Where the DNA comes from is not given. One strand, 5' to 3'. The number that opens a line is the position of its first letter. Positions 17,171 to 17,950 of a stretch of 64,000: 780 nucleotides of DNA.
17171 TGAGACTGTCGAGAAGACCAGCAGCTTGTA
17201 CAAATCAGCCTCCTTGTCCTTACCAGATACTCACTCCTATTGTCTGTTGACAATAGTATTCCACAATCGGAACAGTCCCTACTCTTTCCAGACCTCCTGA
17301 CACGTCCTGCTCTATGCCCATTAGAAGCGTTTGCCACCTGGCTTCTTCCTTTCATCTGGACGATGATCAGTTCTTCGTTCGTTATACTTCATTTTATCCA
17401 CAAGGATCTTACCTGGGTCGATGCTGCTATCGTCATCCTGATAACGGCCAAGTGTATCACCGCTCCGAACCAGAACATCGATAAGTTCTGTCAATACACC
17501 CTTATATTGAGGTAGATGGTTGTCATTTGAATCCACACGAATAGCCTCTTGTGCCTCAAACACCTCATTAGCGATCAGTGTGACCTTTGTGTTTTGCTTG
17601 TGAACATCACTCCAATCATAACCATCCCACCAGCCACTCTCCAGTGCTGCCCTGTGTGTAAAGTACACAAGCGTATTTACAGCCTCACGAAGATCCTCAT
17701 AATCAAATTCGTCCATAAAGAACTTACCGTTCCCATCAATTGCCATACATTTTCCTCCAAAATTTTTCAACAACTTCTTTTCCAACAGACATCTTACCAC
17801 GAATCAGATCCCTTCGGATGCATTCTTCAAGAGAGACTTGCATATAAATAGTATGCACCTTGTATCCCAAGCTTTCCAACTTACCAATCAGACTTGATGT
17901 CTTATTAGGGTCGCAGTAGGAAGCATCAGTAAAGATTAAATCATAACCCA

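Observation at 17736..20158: Candidate RNA-repair module: kinase-only Pnk-like protein adjacent to an Rnl2-like RNA ligase, near a phage tRNA set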

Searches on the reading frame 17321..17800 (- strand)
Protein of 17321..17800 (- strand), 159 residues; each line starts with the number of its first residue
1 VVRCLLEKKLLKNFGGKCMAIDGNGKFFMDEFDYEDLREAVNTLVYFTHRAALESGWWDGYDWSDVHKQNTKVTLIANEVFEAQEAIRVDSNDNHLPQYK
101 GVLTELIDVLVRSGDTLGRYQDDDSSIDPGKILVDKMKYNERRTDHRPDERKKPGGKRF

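Call 3: search_protein_families(library=pfam, proteins=[window:17321-17800:-], max_evalue=0.01)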
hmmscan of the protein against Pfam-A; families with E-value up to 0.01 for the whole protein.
window:17321-17800:- (159 aa): 0 families

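Call 4: search_protein_families(library=phrogs, proteins=[window:17321-17800:-], max_evalue=0.001)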
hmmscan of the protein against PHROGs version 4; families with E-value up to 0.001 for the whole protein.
window:17321-17800:- (159 aa): 4 families
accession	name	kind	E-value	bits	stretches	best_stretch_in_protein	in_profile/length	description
phrog_5658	-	other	4.7e-27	96.3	1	31-159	294-421/421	pyrophosphatase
phrog_3301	-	other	1.3e-09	39.2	1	35-146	44-163/169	pyrophosphatase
phrog_6945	-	unknown function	1.4e-08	35.6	1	73-158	189-269/270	-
phrog_9236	-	other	0.00013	22.9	0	44-98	9-59/191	pyrophosphatase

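Call 8: search_protein_families(library=ncbifam, proteins=[window:17321-17800:-], max_evalue=0.01)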
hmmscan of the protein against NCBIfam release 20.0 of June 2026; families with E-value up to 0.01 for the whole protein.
window:17321-17800:- (159 aa): 0 families
